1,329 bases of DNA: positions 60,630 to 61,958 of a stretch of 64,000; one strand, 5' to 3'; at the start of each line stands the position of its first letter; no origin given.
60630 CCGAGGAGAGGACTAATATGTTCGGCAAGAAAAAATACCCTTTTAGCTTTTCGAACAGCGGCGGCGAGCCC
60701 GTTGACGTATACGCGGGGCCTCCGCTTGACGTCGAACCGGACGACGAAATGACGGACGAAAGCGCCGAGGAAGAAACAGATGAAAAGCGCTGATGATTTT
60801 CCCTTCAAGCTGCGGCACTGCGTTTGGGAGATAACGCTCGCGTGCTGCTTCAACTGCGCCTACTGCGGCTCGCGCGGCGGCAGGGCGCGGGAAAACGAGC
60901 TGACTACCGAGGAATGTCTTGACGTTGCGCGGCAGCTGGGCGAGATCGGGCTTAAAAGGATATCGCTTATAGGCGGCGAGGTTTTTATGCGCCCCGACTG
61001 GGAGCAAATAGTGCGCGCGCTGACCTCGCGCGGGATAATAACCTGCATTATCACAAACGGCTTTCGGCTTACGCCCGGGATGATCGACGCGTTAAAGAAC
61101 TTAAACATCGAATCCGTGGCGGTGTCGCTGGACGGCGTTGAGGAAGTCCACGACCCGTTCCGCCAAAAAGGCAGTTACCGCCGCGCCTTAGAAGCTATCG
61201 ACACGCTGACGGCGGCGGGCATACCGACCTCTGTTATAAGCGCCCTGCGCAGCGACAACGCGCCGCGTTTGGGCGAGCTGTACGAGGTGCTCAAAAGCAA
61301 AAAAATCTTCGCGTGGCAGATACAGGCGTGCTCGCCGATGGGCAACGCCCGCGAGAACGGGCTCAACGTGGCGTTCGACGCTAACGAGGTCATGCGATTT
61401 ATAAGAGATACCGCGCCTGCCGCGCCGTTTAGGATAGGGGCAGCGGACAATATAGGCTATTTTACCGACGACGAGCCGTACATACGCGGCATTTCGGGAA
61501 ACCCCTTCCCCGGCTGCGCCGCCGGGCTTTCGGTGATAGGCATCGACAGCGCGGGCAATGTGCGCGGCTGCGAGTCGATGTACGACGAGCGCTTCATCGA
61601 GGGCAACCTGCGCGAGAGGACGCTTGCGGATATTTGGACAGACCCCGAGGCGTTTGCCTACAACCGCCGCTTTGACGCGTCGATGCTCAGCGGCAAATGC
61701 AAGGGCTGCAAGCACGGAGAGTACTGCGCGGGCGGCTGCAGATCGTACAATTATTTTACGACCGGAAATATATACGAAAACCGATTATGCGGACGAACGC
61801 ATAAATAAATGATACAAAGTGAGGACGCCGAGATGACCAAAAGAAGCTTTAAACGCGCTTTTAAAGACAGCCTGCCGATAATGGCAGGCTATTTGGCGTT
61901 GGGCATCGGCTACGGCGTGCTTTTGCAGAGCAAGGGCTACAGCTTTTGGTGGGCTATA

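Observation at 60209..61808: Candidate new peptide-modification system: rSAM/SPASM enzyme coupled to a KYPF..VYAGP mini-ORF and a paralogous YAGP-repeat zinc-ribbon protein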

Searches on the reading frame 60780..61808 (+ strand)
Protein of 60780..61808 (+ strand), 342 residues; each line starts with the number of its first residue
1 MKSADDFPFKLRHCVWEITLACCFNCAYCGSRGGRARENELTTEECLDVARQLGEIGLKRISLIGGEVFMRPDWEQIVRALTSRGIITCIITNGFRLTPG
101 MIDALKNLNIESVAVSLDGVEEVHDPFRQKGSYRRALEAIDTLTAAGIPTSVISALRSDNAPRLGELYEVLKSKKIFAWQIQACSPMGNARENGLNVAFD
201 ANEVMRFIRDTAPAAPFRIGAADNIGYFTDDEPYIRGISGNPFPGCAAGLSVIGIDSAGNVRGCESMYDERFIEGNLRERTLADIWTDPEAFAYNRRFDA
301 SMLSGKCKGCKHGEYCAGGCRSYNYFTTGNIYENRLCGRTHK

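Call 3: search_protein_families(library=ncbifam, proteins=[window:60780-61808:+], max_evalue=0.1)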
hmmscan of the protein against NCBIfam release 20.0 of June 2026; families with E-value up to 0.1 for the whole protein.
window:60780-61808:+ (342 aa): 89 families (the best 25 are shown)
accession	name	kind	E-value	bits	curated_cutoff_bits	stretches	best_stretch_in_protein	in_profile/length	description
TIGR04103.1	rSAM_nif11_3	equivalog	5e-72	242.8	725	1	10-323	3-328/412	nif11-class peptide radical SAM maturase 3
TIGR03913.1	rad_SAM_trio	equivalog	1.9e-63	214.5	591.75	1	11-337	18-352/477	GDL motif peptide-associated radical SAM/SPASM maturase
TIGR04133.1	rSAM_w_lipo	hypoth_equivalog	4.6e-43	147.5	425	1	9-320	21-331/350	TIGR04133 family radical SAM/SPASM protein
TIGR03962.1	mycofact_rSAM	equivalog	3.9e-41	141.3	265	1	15-328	15-321/339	mycofactocin radical SAM maturase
NF050035.1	rSAM_WgK_link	exception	1.3e-37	129.7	650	2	18-190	15-190/367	radical SAM/SPASM peptide maturase WgkB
TIGR04053.2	TIGR04053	equivalog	7.1e-37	127.5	395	2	14-222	10-224/366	TIGR04053 family radical SAM/SPASM domain-containing protein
TIGR04545.1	rSAM_ahbD_hemeb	equivalog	1e-35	123.8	500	2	15-220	3-213/339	heme b synthase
TIGR04051.1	rSAM_NirJ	equivalog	2.2e-35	122.3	515.45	2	15-183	5-175/354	heme d1 biosynthesis radical SAM protein NirJ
NF045574.1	sacti_mat_StsB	exception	6e-33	114.4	625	1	10-334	94-409/466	StsB family radical SAM/SPASM domain sactipeptide maturase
TIGR04054.1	rSAM_NirJ1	equivalog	1.2e-31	109.7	650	2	14-176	38-202/387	putative heme d1 biosynthesis radical SAM protein NirJ1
TIGR04347.1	pseudo_SAM_Halo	equivalog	1.4e-30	106.9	525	2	14-176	40-204/390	TIGR04347 family pseudo-SAM/SPASM protein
TIGR04546.1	rSAM_ahbC_deAc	equivalog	1e-29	103.5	650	2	14-176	41-205/390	12,18-didecarboxysiroheme deacetylase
TIGR04055.1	rSAM_NirJ2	equivalog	3.3e-29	102.5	500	1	16-334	4-319/326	putative heme d1 biosynthesis radical SAM protein NirJ2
TIGR02109.1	PQQ_syn_pqqE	equivalog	2.2e-28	99.3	381.35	1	15-331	10-323/358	pyrroloquinoline quinone biosynthesis protein PqqE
TIGR04250.1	SCM_rSAM_ScmE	equivalog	2.6e-27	95.7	400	1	17-331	8-338/358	SynChlorMet cassette radical SAM/SPASM protein ScmE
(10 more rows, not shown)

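Call 4: search_protein_families(library=pfam, proteins=[window:60780-61808:+], max_evalue=0.1)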
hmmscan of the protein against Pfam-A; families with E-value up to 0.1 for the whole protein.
window:60780-61808:+ (342 aa): 4 families
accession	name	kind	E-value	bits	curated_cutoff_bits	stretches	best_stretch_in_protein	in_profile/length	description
PF04055.27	Radical_SAM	-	1.2e-29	104.1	29.5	1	17-164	2-159/166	Radical SAM superfamily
PF13186.11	SPASM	-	4.3e-08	33.8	21.5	1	246-311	1-67/67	Iron-sulfur cluster-binding domain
PF00702.32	Hydrolase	-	0.0008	20.3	26.4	1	58-101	87-130/191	haloacid dehalogenase-like hydrolase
PF13353.11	Fer4_12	-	0.018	15.8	22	1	20-103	13-100/137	4Fe-4S single cluster domain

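Call 5: find_homologous_proteins(query=window:60780-61808:+, max_evalue=1e-20)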
Query window:60780-61808:+ (342 aa): 1694 proteins with E <= 1e-20 among 4647 candidates; the best 120 are listed.
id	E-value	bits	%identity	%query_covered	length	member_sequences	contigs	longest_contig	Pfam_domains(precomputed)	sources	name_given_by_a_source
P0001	1.8e-230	782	98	100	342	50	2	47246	PF13186.12,PF04055.28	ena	-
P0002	8.1e-187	638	79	99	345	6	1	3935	PF13186.12,PF04055.28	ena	-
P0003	4.3e-177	606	76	99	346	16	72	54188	PF13186.12,PF04055.28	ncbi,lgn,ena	-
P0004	2.0e-166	571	73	99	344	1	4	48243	PF13186.12,PF04055.28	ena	-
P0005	1.7e-164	565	71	99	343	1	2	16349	PF13186.12,PF04055.28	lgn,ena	-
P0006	1.9e-164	565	70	99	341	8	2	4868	PF13186.12,PF04055.28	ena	-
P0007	4.5e-164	564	72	97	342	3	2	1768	PF13186.12,PF04055.28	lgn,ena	-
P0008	1.9e-163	561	70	100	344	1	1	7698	PF13186.12,PF04055.28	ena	-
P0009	3.0e-163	561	71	99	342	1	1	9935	PF13186.12,PF04055.28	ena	-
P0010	3.1e-163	561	71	99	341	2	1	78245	PF13186.12,PF04055.28,PF13353.12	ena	-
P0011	3.2e-163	561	70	97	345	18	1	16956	PF13186.12,PF04055.28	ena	-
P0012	3.8e-163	560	70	97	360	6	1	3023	PF13186.12,PF04055.28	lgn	-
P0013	5.3e-163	560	69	97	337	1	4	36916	PF13186.12,PF04055.28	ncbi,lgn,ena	-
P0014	9.9e-163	559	71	97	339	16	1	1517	PF13186.12,PF04055.28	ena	-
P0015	1.2e-162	559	70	99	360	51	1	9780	PF13186.12,PF04055.28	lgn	-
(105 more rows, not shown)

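Call 6: find_related_loci(query=window:60780-61808:+, collection=genome_contigs, flank=4000)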
Query window:60780-61808:+ (342 aa) in genome_contigs; peptide patterns used: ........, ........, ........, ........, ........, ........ (x = any residue, [..] = any of these).
288 stretches matched a pattern; 58 encode a relative of the query (tblastn E <= 1e-3); 57 distinct loci.
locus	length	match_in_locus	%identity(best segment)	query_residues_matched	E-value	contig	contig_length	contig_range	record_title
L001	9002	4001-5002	72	7-340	1e-167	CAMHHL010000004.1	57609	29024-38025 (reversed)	MAG: uncultured Clostridia bacterium isolate SRR11784287_bin.25_metaWRAP_v1.3_MAG genome assembly, contig: ERZ12202417.1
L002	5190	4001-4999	70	5-337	1e-164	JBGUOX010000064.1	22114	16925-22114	MAG: Ruminococcus sp. isolate ruminal_MAG_177 ruminal_MAG_177_contig_0064, whole genome shotgun sequence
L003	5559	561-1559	69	6-338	9e-163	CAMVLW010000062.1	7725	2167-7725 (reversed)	MAG TPA_asm: uncultured Clostridia bacterium isolate SRR8387717_bin.37_metaWRAP_v1.3_MAG genome assembly, contig: ERZ142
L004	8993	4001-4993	70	7-337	3e-162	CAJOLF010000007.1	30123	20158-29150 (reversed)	uncultured Ruminococcus sp. isolate Reindeer_1_mag_248 genome assembly, contig: scaffold_822, whole genome shotgun seque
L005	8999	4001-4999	70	6-338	3e-161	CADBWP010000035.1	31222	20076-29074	MAG: uncultured Ruminococcus sp. isolate RUG14363 genome assembly, contig: RUG14363_asm_35, whole genome shotgun sequenc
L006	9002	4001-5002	70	6-339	1e-160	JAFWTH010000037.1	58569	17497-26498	MAG: Clostridia bacterium isolate RGIG6051 Sheep_Omasum-5__c171001, whole genome shotgun sequence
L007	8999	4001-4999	70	5-337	1e-160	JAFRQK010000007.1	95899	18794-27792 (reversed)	MAG: Clostridia bacterium isolate RGIG2706 Goat_Omasum-4__c38057, whole genome shotgun sequence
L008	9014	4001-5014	69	5-342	2e-160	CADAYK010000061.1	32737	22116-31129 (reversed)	MAG: uncultured Ruminococcus sp. isolate RUG13738 genome assembly, contig: RUG13738_asm_61, whole genome shotgun sequenc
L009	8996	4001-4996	68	8-339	7e-157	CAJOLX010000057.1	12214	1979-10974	uncultured Clostridia bacterium isolate Reindeer_2_mag_142 genome assembly, contig: scaffold_7215, whole genome shotgun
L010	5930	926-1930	68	5-339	1e-156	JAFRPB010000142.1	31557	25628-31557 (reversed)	MAG: Clostridia bacterium isolate RGIG2671 Goat_Omasum-2__c365771, whole genome shotgun sequence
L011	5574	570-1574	67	8-341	2e-157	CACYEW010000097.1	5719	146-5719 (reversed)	MAG: uncultured Ruminococcus sp. isolate RUG11869 genome assembly, contig: RUG11869_asm_97, whole genome shotgun sequenc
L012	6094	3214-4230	69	2-340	5e-157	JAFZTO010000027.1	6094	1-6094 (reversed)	MAG: Clostridia bacterium isolate RGIG8085 Water_buffalos_Rumen-2__c359165, whole genome shotgun sequence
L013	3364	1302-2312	68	1-337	1e-162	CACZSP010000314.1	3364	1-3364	MAG: uncultured Ruminococcus sp. isolate RUG12920 genome assembly, contig: RUG12920_asm_314, whole genome shotgun sequen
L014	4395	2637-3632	68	9-339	1e-158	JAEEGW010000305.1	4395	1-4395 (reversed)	MAG: Clostridiales bacterium isolate Tb.RUG.108 k141_8864474_flag=0_multi=34.1241_len=4395, whole genome shotgun sequenc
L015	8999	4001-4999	67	8-339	4e-155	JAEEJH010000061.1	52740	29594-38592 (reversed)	MAG: Clostridiales bacterium isolate Tb.RUG.165 k141_4086991_flag=1_multi=39.9264_len=52740, whole genome shotgun sequen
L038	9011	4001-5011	69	6-342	2e-161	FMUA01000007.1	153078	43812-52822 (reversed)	Ruminococcaceae bacterium P7 genome assembly, contig: IE30DRAFT_scaffold00006.6, whole genome shotgun sequence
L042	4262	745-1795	67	6-341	8e-106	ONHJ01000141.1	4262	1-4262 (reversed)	uncultured Clostridiales bacterium isolate RUG299 genome assembly, contig: scaffold_27381, whole genome shotgun sequence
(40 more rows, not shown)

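Call 19: find_encoding_contigs(protein=P0003, flank=3000, max_places=3)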
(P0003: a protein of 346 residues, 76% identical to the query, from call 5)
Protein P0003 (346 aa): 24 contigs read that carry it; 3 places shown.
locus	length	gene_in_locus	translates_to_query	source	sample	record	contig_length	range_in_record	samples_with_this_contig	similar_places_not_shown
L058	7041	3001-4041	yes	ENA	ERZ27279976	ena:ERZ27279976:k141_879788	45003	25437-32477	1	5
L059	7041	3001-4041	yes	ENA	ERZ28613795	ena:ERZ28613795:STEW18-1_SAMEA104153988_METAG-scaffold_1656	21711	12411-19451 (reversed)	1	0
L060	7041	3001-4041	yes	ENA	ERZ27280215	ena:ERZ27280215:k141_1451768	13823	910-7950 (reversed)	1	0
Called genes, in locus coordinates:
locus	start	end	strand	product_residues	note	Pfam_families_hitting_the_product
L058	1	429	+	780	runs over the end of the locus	PF04760:IF2_N, PF00009:GTP_EFTU, PF01926:MMR_HSR1, PF02421:FeoB_N (weak), PF22042:EF-G_D2, PF03144:GTP_EFTU_D2 (faint), PF11987:IF-2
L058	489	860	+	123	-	PF02033:RBFA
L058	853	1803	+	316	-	PF01368:DHH, PF02272:DHHA1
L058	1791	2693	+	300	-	PF01509:TruB_N, PF16198:TruB_C_2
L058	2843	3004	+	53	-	-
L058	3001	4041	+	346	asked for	PF04055:Radical_SAM, PF13186:SPASM (weak)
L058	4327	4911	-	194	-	PF14278:TetR_C_8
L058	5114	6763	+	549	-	PF02734:Dak2, PF21645:FakA-like_M, PF13684:FakA-like_C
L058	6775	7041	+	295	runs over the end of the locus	PF02645:DegV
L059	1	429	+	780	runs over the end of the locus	PF04760:IF2_N, PF00009:GTP_EFTU, PF01926:MMR_HSR1, PF02421:FeoB_N (weak), PF22042:EF-G_D2, PF03144:GTP_EFTU_D2 (faint), PF11987:IF-2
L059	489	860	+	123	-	PF02033:RBFA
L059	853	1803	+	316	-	PF01368:DHH, PF02272:DHHA1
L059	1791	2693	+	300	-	PF01509:TruB_N, PF16198:TruB_C_2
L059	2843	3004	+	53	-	-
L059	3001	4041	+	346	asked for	PF04055:Radical_SAM, PF13186:SPASM (weak)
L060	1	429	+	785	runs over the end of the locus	PF04760:IF2_N, PF00009:GTP_EFTU, PF01926:MMR_HSR1, PF02421:FeoB_N (weak), PF22042:EF-G_D2, PF03144:GTP_EFTU_D2 (faint), PF11987:IF-2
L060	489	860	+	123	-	PF02033:RBFA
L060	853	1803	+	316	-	PF01368:DHH, PF02272:DHHA1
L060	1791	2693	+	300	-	PF01509:TruB_N, PF16198:TruB_C_2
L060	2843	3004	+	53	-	-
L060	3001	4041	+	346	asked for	PF04055:Radical_SAM, PF13186:SPASM (weak)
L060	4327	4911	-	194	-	PF14278:TetR_C_8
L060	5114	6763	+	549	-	PF02734:Dak2, PF21645:FakA-like_M, PF13684:FakA-like_C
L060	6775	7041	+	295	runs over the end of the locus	PF02645:DegV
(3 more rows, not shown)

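Call 20: find_encoding_contigs(protein=P0002, flank=3000, max_places=2)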
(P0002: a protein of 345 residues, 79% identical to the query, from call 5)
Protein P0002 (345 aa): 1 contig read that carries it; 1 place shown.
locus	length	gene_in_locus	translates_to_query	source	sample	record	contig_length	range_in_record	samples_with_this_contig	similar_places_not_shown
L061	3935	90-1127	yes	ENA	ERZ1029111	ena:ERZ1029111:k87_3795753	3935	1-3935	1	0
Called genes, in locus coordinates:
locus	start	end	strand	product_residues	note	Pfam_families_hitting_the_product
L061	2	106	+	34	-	?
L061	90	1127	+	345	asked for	PF04055:Radical_SAM, PF13186:SPASM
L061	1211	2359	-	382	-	PF00144:Beta-lactamase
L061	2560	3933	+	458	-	?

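Call 21: find_encoding_contigs(protein=P0004, flank=3000, max_places=2)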
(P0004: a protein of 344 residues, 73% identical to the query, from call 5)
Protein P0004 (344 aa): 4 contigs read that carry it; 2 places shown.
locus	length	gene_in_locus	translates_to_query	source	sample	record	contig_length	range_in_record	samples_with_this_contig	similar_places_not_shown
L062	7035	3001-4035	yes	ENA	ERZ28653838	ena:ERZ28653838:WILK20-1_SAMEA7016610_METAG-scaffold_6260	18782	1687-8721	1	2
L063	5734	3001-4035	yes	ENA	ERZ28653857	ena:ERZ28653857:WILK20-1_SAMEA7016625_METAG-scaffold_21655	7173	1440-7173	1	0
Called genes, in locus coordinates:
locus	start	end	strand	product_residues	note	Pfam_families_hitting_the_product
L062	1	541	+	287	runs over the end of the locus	PF02567:PhzC-PhzF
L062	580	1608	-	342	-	PF01381:HTH_3, PF12844:HTH_19, PF13443:HTH_26 (faint), PF13560:HTH_31, PF13428:TPR_14 (faint), PF13432:TPR_16 (faint), PF14559:TPR_19 (faint)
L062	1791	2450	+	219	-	PF13248:Zn_ribbon_3 (weak), PF13240:Zn_Ribbon_1 (weak)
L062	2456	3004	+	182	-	PF12773:DZR (faint), PF13240:Zn_Ribbon_1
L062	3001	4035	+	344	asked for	PF04055:Radical_SAM, PF13186:SPASM (weak)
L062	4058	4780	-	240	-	PF01643:Acyl-ACP_TE, PF13279:4HBT_2 (faint), PF03061:4HBT (faint), PF20791:Acyl-ACP_TE_C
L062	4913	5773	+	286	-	PF01553:Acyltransferase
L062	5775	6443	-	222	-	PF00702:Hydrolase, PF08282:Hydrolase_3 (faint), PF12710:HAD, PF13419:HAD_2, PF13242:Hydrolase_like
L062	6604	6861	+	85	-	PF00381:PTS-HPr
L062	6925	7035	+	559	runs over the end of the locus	PF05524:PEP-utilisers_N, PF00391:PEP-utilizers, PF02896:PEP-utilizers_C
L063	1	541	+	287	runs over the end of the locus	PF02567:PhzC-PhzF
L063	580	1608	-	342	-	PF01381:HTH_3, PF12844:HTH_19, PF13443:HTH_26 (faint), PF13560:HTH_31, PF13428:TPR_14 (faint), PF13432:TPR_16 (faint), PF14559:TPR_19 (faint)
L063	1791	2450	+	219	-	PF13248:Zn_ribbon_3 (weak), PF13240:Zn_Ribbon_1 (weak)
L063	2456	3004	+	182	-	PF12773:DZR (faint), PF13240:Zn_Ribbon_1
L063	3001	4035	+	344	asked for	PF04055:Radical_SAM, PF13186:SPASM (weak)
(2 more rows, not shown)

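Call 26: find_encoding_contigs(protein=P0001, flank=3000, max_places=2)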
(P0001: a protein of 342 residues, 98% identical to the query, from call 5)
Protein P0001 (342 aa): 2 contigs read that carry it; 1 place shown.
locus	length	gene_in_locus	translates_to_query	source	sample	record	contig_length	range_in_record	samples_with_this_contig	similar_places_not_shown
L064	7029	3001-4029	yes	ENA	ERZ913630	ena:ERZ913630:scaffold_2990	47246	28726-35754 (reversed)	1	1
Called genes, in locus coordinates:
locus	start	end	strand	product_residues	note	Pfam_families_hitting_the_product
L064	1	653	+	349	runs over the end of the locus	PF01820:Dala_Dala_lig_N, PF01071:GARS_A (weak), PF02655:ATP-grasp_3, PF02786:CPSase_L_D2, PF08443:RimK (weak), PF07478:Dala_Dala_lig_C, PF13535:ATP-grasp_4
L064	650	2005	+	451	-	PF01225:Mur_ligase, PF08245:Mur_ligase_M, PF02875:Mur_ligase_C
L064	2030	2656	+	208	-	PF14681:UPRTase, PF00156:Pribosyltran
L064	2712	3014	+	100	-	-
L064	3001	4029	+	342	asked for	PF04055:Radical_SAM, PF13186:SPASM (weak)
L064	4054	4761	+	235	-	PF03591:AzlC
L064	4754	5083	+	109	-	PF05437:AzlD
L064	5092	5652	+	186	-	PF02659:Mntp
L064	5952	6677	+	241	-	PF02146:SIR2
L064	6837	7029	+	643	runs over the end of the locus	PF00501:AMP-binding, PF00550:PP-binding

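Call 32: search_solved_structures(query=window:60780-61808:+, max_evalue=0.00001)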
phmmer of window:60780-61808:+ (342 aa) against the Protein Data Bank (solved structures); distinct sequences matched with E-value up to 0.00001: 7.
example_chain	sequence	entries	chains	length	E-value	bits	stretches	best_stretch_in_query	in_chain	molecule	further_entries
6efn_A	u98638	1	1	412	4.9e-19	71.6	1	13-205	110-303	Sporulation killing factor maturation protein SkfB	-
6c8v_A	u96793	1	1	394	3.9e-14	55.5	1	16-330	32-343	Coenzyme PQQ synthesis protein E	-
7vob_C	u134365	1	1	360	6.6e-11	44.9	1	19-184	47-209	Cytosylglucuronate decarboxylase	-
7voc_C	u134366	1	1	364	6.8e-11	44.9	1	19-184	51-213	Cytosylglucuronate decarboxylase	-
2fb2_A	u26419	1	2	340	9.4e-08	34.5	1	11-182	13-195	Molybdenum cofactor biosynthesis protein A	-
1tv7_A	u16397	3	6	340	2e-07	33.5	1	12-181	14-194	Molybdenum cofactor biosynthesis protein A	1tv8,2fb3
5v1q_A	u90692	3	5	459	2.4e-06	29.9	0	243-321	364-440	Radical SAM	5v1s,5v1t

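Call 46: search_protein_representatives(protein=window:60780-61808:+)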
Query: 342 residues. Proteins with E-value up to 0.001 (for the whole library): 34142; up to 1e-10: 10136; up to 1e-30: 471. The best 150 are listed.
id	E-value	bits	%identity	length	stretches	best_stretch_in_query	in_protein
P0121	2.5e-124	431.1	56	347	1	8-339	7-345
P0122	1.5e-104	366.1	57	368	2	9-196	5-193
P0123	4.2e-101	354.7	34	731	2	7-339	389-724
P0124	1.6e-90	319.9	64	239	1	110-340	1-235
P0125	2.8e-84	299.4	38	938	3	12-338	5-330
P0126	1.7e-82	293.6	57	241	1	9-243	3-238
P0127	3.9e-81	289.1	42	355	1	8-338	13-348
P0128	5.2e-81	288.6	42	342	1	8-341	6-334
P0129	1.7e-79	283.7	43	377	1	6-337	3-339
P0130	3.7e-77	276.0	48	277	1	73-339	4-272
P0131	1.8e-76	273.7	61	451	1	135-338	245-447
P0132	4.4e-75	269.1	39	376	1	4-337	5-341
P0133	5.2e-75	268.9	45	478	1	12-337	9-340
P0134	8.2e-75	268.3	44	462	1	25-337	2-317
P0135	1.0e-74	267.9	42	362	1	9-339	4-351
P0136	1.1e-74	267.9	44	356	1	7-337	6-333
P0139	4.2e-72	259.4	41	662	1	8-337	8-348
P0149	5.8e-67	242.5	44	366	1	14-337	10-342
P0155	3.5e-64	233.3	38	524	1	9-337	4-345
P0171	5.5e-63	229.4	40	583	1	5-337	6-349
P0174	1.1e-62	228.3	38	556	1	8-338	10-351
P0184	2.1e-61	224.2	37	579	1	9-337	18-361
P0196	4.0e-60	219.9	38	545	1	13-337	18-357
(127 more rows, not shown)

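Call 48: find_encoding_contigs(protein=P0127, flank=2500, max_places=2)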
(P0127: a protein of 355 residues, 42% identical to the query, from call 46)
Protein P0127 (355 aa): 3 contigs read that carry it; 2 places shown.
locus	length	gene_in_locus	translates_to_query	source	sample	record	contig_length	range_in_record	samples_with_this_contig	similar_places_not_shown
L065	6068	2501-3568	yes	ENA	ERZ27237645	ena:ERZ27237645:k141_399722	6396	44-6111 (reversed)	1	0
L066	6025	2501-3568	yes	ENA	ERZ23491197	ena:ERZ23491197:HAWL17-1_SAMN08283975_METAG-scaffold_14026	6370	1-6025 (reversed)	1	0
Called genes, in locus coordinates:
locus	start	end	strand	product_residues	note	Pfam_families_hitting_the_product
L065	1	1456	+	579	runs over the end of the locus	?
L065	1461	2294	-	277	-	-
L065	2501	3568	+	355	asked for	PF04055:Radical_SAM, PF13186:SPASM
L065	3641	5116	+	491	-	PF01546:Peptidase_M20, PF07687:M20_dimer (weak)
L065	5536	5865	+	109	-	-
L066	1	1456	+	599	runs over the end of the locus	?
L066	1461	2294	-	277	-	-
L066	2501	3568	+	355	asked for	PF04055:Radical_SAM, PF13186:SPASM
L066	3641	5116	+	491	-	PF01546:Peptidase_M20, PF07687:M20_dimer (weak)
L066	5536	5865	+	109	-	-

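Call 49: find_encoding_contigs(protein=P0128, flank=2500, max_places=2)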
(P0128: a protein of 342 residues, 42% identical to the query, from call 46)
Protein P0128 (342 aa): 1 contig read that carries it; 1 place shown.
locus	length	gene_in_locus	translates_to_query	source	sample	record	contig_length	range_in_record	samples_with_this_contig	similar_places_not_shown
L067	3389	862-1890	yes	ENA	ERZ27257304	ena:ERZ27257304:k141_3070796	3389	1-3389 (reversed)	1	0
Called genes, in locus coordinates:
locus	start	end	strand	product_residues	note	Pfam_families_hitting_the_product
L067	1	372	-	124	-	?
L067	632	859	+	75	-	-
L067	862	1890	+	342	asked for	PF04055:Radical_SAM, PF13186:SPASM (weak)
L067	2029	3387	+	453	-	?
